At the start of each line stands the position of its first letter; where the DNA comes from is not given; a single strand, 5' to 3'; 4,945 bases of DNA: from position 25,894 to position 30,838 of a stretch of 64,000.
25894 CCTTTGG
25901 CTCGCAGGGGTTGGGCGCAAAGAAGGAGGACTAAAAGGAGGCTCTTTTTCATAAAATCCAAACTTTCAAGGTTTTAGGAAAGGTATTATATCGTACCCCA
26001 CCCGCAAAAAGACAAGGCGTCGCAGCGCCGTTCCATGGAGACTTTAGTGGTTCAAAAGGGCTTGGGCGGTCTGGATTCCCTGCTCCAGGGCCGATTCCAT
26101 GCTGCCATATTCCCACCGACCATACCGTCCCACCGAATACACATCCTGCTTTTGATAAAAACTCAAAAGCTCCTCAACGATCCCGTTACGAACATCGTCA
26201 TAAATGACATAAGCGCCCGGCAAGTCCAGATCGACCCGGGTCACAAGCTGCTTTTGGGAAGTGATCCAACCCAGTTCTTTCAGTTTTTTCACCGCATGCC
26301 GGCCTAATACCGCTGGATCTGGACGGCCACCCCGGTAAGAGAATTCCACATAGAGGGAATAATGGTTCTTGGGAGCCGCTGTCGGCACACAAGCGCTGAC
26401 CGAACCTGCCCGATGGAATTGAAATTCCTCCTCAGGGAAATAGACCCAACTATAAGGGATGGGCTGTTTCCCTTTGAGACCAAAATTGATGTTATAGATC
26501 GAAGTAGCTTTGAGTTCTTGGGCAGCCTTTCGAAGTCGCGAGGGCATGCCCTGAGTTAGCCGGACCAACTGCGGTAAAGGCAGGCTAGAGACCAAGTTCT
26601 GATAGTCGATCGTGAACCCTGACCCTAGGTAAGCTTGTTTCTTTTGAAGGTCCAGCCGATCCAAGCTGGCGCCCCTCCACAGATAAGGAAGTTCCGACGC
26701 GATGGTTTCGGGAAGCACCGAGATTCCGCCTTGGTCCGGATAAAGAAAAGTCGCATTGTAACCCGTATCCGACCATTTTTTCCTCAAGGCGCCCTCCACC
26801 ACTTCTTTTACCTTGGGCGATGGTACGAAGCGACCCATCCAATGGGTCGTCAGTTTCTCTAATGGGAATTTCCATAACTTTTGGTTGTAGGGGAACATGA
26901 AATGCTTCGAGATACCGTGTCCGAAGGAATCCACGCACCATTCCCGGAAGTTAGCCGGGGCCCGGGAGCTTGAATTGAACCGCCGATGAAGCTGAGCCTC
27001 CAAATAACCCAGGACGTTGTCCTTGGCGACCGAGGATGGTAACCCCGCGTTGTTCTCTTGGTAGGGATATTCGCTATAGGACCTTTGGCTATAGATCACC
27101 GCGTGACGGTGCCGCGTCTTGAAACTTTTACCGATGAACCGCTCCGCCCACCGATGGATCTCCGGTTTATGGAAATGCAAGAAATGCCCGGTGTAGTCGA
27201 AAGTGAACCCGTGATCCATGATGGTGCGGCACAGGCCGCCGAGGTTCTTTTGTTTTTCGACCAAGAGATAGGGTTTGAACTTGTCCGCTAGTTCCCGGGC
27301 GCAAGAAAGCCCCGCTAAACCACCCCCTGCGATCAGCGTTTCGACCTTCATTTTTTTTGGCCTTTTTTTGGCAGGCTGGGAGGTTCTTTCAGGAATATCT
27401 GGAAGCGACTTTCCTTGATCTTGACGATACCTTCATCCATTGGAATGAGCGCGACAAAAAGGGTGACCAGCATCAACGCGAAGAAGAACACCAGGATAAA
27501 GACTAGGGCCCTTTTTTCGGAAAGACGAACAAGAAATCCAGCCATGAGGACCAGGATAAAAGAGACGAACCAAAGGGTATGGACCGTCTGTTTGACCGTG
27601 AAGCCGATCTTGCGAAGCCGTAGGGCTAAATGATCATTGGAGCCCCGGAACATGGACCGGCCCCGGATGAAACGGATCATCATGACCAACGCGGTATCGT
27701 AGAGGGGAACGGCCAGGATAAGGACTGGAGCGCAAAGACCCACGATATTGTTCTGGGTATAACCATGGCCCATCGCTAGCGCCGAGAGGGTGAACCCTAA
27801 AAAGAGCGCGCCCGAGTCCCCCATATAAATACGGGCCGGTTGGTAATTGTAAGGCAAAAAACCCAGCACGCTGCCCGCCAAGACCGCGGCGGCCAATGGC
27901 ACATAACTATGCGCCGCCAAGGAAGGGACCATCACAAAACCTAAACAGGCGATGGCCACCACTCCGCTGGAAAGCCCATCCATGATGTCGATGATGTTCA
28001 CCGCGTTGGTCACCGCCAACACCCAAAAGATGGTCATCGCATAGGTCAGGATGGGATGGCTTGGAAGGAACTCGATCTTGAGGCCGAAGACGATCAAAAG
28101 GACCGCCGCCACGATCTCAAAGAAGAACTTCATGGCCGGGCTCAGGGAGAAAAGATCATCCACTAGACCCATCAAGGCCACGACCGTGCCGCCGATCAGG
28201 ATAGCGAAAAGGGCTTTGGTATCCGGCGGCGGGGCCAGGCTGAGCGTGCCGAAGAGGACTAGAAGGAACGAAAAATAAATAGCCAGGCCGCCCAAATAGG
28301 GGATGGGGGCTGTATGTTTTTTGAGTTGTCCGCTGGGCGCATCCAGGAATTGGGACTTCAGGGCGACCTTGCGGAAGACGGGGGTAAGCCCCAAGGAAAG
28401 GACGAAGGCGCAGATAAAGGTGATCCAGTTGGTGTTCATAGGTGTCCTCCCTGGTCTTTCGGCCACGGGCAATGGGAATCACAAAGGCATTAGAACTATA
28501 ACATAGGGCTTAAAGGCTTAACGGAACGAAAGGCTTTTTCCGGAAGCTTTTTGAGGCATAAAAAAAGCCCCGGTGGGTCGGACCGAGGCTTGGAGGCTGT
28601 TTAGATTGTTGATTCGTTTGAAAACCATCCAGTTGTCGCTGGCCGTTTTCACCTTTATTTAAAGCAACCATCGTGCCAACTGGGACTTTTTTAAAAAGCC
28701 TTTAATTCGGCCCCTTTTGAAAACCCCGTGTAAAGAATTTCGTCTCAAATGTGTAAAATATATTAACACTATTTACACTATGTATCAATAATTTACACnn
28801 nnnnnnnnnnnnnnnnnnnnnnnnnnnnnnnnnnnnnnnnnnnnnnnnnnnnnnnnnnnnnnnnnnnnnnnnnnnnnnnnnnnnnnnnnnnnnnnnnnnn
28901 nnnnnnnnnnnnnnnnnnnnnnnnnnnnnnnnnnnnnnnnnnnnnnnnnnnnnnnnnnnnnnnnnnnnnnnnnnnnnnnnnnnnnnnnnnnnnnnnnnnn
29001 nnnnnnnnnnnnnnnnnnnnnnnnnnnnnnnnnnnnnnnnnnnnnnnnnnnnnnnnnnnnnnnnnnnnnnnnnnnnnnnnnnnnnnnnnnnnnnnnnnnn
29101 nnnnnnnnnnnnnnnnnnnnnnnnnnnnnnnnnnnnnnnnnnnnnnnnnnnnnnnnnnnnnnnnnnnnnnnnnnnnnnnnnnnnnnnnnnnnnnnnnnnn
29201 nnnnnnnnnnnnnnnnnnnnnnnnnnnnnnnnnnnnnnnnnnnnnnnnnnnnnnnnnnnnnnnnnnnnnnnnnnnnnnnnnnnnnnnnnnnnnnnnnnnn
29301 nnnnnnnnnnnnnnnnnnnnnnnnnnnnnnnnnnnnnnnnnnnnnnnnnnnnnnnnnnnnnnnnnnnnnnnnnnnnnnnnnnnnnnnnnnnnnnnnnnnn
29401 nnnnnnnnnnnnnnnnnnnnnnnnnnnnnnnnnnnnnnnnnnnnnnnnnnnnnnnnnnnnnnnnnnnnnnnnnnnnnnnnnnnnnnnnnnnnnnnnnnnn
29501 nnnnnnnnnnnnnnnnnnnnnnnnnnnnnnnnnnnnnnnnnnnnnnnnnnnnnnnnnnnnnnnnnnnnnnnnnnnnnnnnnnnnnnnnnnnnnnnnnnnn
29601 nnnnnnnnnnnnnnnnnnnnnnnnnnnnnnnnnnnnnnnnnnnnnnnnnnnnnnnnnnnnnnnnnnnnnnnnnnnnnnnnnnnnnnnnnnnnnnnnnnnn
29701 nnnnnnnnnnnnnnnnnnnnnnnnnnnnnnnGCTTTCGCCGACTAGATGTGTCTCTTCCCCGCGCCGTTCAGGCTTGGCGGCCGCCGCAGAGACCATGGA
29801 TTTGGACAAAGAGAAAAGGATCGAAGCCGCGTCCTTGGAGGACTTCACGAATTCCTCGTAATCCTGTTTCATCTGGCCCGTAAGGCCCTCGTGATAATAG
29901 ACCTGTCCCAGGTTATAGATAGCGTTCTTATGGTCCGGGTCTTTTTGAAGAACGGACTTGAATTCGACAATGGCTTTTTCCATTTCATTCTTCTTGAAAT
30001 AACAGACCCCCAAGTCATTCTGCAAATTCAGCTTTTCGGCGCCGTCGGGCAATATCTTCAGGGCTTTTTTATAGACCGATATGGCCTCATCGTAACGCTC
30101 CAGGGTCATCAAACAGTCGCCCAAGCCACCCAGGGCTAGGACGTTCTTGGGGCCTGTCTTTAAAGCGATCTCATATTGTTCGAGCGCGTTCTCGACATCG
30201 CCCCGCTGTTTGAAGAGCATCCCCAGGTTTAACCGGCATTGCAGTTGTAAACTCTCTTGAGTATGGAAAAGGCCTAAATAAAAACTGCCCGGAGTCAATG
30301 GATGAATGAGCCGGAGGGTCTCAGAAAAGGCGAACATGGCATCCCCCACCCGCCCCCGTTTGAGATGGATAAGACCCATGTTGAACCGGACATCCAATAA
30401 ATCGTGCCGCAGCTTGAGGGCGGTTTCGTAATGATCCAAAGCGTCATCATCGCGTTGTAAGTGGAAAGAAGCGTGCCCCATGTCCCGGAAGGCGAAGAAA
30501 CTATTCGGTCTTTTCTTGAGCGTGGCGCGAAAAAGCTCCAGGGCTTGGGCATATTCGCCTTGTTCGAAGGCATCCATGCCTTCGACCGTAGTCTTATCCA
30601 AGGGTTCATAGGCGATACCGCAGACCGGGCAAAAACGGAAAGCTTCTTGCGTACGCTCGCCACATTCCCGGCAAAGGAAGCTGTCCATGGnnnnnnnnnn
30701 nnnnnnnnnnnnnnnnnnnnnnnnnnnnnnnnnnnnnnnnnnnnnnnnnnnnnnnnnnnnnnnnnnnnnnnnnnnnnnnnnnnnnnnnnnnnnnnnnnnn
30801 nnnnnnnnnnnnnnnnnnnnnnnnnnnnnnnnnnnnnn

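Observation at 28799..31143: Sigma-54 activator whose sensor is a zinc ribbon plus TPR array, translationally coupled to a small membrane protein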

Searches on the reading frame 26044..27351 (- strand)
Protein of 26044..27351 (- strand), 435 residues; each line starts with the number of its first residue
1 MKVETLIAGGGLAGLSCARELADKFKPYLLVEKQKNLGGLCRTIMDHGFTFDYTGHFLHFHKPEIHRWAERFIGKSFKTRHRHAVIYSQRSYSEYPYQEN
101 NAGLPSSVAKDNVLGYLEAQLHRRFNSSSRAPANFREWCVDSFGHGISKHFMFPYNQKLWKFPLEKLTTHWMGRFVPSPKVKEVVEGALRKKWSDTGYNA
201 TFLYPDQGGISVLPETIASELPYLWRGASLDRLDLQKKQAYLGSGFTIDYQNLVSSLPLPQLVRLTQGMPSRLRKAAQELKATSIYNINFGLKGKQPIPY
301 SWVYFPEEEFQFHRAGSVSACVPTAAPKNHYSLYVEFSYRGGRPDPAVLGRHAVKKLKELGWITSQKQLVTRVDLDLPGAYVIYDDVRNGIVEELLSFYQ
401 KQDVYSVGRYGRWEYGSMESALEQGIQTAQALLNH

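Call 4: search_protein_families(library=pfam, proteins=[window:26044-27351:-], max_evalue=0.1)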
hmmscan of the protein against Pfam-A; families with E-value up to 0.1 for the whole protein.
window:26044-27351:- (435 aa): 8 families
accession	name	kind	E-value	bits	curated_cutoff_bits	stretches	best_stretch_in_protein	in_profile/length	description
PF01593.30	Amino_oxidase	-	9.1e-18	65.2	19.8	1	12-433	1-443/443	Flavin containing amine oxidoreductase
PF13450.12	NAD_binding_8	-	6.5e-12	46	21.9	1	7-69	1-65/68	NAD(P)-binding Rossmann-like domain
PF00890.30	FAD_binding_2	-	0.00042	20.1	20.4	1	5-39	2-36/414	FAD binding domain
PF01266.30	DAO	-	0.013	15.5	27.9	1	6-38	3-35/353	FAD dependent oxidoreductase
PF01494.25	FAD_binding_3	-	0.018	14.7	22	1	2-37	1-36/349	FAD binding domain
PF12831.13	FAD_oxidored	-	0.054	13.2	27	1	6-41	3-38/416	FAD dependent oxidoreductase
PF13738.12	Pyr_redox_3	-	0.055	13.1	30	1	6-69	1-67/305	Pyridine nucleotide-disulphide oxidoreductase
PF15123.11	DUF4562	-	0.073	13.5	27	0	217-252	31-67/115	Domain of unknown function (DUF4562)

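Call 42: search_protein_families(library=ncbifam, proteins=[window:26044-27351:-], max_evalue=0.001)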
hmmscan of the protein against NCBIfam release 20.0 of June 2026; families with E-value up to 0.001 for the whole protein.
window:26044-27351:- (435 aa): 12 families
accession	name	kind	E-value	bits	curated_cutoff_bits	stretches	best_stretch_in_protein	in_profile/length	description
NF005548.0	PRK07208.1-4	equivalog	2e-42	145.5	389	1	3-433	4-451/488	hypothetical protein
NF005547.0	PRK07208.1-3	equivalog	6.3e-40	137.3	380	1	4-433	6-442/465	hypothetical protein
NF005545.0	PRK07208.1-1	equivalog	2.9e-27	95.2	451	1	2-432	7-461/504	hypothetical protein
NF005546.0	PRK07208.1-2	equivalog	5.8e-16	58.1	418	2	78-428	112-498/527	hypothetical protein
NF005549.0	PRK07208.1-5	equivalog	3.7e-10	38.9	587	0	5-69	7-75/534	hypothetical protein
TIGR00031.1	UDP-GALP_mutase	equivalog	3.9e-10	39.2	303.75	1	4-174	3-174/378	UDP-galactopyranose mutase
TIGR03467.1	HpnE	equivalog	4.6e-10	39.4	283.05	1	6-71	2-69/430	hydroxysqualene dehydroxylase HpnE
NF005560.0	PRK07233.1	equivalog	2.8e-08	33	252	1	6-56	4-54/435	hypothetical protein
NF058655.1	CrtID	equivalog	1.1e-06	27.8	640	1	7-56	3-52/478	bifunctional phytoene desaturase/3,4-desaturase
TIGR02734.1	crtI_fam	subfamily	6e-06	25.2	238.1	1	6-53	2-49/504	phytoene desaturase family protein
TIGR02731.1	phytoene_desat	equivalog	6.8e-06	25.1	569.4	1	6-90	3-88/453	15-cis-phytoene desaturase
NF008841.0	PRK11883.1-1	equivalog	7.3e-06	25.2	517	0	4-132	5-135/453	protoporphyrinogen oxidase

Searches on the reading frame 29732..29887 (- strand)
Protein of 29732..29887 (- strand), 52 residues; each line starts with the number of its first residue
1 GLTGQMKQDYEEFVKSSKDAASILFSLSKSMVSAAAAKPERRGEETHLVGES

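Call 81: search_protein_families(library=pfam, proteins=[window:29732-29887:-], max_evalue=10)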
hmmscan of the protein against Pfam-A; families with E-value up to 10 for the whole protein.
seq(52 aa): 0 families

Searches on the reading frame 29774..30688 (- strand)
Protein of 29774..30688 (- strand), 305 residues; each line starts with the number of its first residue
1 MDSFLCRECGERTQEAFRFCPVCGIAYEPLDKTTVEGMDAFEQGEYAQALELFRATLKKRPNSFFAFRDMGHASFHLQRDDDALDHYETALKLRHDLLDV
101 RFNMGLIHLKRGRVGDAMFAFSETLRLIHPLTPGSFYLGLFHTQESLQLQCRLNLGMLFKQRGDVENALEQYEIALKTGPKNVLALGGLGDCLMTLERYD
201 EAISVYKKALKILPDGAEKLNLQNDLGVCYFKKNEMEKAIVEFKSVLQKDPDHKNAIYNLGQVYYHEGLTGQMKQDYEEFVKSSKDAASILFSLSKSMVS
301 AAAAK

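Call 15: find_related_loci(query=A3, collection=genome_contigs, flank=6000)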
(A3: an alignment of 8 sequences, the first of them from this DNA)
Query A3 (305 aa) in genome_contigs; peptide patterns used: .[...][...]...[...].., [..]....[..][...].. (x = any residue, [..] = any of these).
218 stretches matched a pattern; 33 encode a relative of the query (tblastn E <= 1e-3); 33 distinct loci.
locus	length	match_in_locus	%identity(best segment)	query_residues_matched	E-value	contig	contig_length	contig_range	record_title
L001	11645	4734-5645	84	1-304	0e+0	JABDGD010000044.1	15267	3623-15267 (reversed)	MAG: Candidatus Firestonebacteria bacterium isolate BWOrgHeat_Nextera36_MAG1 3300020999.a:Ga0206920_1145, whole genome s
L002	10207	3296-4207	82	1-304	4e-175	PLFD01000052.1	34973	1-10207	MAG: candidate division FCPU426 bacterium isolate bog_1179 73.20110800_S3S.14_contig_9885, whole genome shotgun sequence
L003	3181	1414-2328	72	1-305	8e-162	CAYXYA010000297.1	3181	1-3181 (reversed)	MAG TPA_asm: uncultured bacterium isolate SRP269290_co5_40 genome assembly, contig: NODE_25847_length_3181_cov_8.474088,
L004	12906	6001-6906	71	3-304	1e-148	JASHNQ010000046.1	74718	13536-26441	MAG: candidate division FCPU426 bacterium isolate JOPF001 JOPF_AWAY_contig_576305, whole genome shotgun sequence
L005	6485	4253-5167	70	1-305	4e-149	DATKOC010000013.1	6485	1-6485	MAG TPA_asm: bacterium isolate SMAG_U14754 k141_2712099, whole genome shotgun sequence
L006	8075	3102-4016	70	1-305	2e-148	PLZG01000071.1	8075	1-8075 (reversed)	MAG: candidate division FCPU426 bacterium isolate palsa_1180 73.20120700_P3D.179_contig_124475, whole genome shotgun seq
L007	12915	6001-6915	68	1-305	7e-148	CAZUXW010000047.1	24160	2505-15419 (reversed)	MAG TPA_asm: uncultured bacterium isolate binchicken_co54_368 genome assembly, contig: NODE_3620_length_24160_cov_24.075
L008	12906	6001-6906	69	3-304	4e-148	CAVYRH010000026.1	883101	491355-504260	MAG: uncultured proteobacterium isolate MFD05512.bin.1.167 genome assembly, contig: contig_7921, whole genome shotgun se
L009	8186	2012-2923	69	1-304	9e-148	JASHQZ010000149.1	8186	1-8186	MAG: candidate division FCPU426 bacterium isolate JOPF088 JOPF_NEAR_contig_602101, whole genome shotgun sequence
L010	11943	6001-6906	70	3-304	1e-147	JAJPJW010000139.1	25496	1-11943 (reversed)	MAG: Proteobacteria bacterium isolate Centralia_MAG_561 k107_8585080, whole genome shotgun sequence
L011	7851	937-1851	68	1-305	7e-147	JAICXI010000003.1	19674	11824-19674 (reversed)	MAG: bacterium isolate LS_FP_2_bin.106 k141_3859904_length_19674_cov_10.9882, whole genome shotgun sequence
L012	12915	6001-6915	68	1-305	3e-146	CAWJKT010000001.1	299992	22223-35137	MAG: uncultured proteobacterium isolate MFD05512.bin.2.30 genome assembly, contig: contig_11007, whole genome shotgun se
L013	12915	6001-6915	69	1-305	7e-146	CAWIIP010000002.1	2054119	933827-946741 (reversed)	MAG: uncultured proteobacterium isolate MFD09286.bin.2.44 genome assembly, contig: contig_44388, whole genome shotgun se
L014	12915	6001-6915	67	1-305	2e-145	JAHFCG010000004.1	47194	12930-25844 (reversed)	MAG: candidate division FCPU426 bacterium isolate nzgw216 NODE_109_length_47195_cov_3.468008, whole genome shotgun seque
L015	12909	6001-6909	70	1-303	2e-145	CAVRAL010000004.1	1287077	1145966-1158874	MAG: candidate division FCPU426 bacterium isolate MFD04540.bin.1.40 genome assembly, contig: contig_4975, whole genome s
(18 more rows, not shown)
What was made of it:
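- Organism names come from record titles (call 15).
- Tried and rejected: It was repeated with 8 sequences (call 15).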

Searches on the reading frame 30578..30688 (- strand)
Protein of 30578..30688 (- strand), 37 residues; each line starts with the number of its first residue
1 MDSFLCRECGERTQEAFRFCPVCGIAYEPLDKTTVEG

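Call 81: search_protein_families(library=pfam, proteins=[window:30578-30688:-], max_evalue=10)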
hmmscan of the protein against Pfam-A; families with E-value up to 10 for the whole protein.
seq(37 aa): 22 families
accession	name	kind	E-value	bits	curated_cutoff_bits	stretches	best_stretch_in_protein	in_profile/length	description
PF13240.11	Zn_Ribbon_1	-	4.2e-05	23.6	25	1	6-24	2-20/23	zinc-ribbon domain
PF12773.13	DZR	-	0.0002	21.9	27.3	1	6-24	27-45/45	Double zinc ribbon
PF17032.10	Zn_ribbon_15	-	0.00039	21.6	28.9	1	5-24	54-73/73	zinc-ribbon family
PF24463.1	DUF7577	-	0.00053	20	28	1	6-24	5-23/27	Domain of unknown function (DUF7577)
PF14803.11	Zn_ribbon_Nudix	-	0.0023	18.3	25.6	2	18-25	1-8/34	Nudix N-terminal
PF21349.2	RUBY_RBDX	-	0.0034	17.2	26.5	1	6-25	3-24/30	Rubrerythrin, rubredoxin-like domain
PF23455.1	DUF7129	-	0.006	16.8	30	1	6-24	14-34/45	Domain of unknown function (DUF7129)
PF13920.12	zf-C3HC4_3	-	0.0088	16.3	27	1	4-24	24-43/49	Zinc finger, C3HC4 type (RING finger)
PF13878.12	zf-C2H2_3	-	0.014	15.6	27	1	9-31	6-27/40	zinc-finger of acetyl-transferase ESCO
PF09297.16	Zn_ribbon_NUD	-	0.017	15.2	24.8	1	17-29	3-15/32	NADH pyrophosphatase zinc ribbon domain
PF18912.6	DZR_2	-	0.021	15.1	27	1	4-26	22-45/56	Double zinc ribbon domain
PF05810.19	NinF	-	0.026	14.9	27.5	2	20-30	2-12/25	NinF protein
PF05191.20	ADK_lid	-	0.045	14.1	26.6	1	18-36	2-21/36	Adenylate kinase, active site lid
PF24460.1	DUF7575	-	0.051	13.4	28.5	1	6-24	6-24/28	Domain of unknown function (DUF7575)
PF10571.15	UPF0547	-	0.057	14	29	1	6-25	3-22/26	Uncharacterised protein family UPF0547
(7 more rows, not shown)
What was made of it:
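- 30599..30688 (-): N-terminal zinc ribbon (residues 1-30; C6-x2-C9...C20-x2-C23). Zn_Ribbon_1 E 4e-5, 23.6 bits against a cut-off of 25 (call 81).
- On Zinc ribbon: Zn_Ribbon_1 scores 23.6 bits against a cut-off of 25 (call 81).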
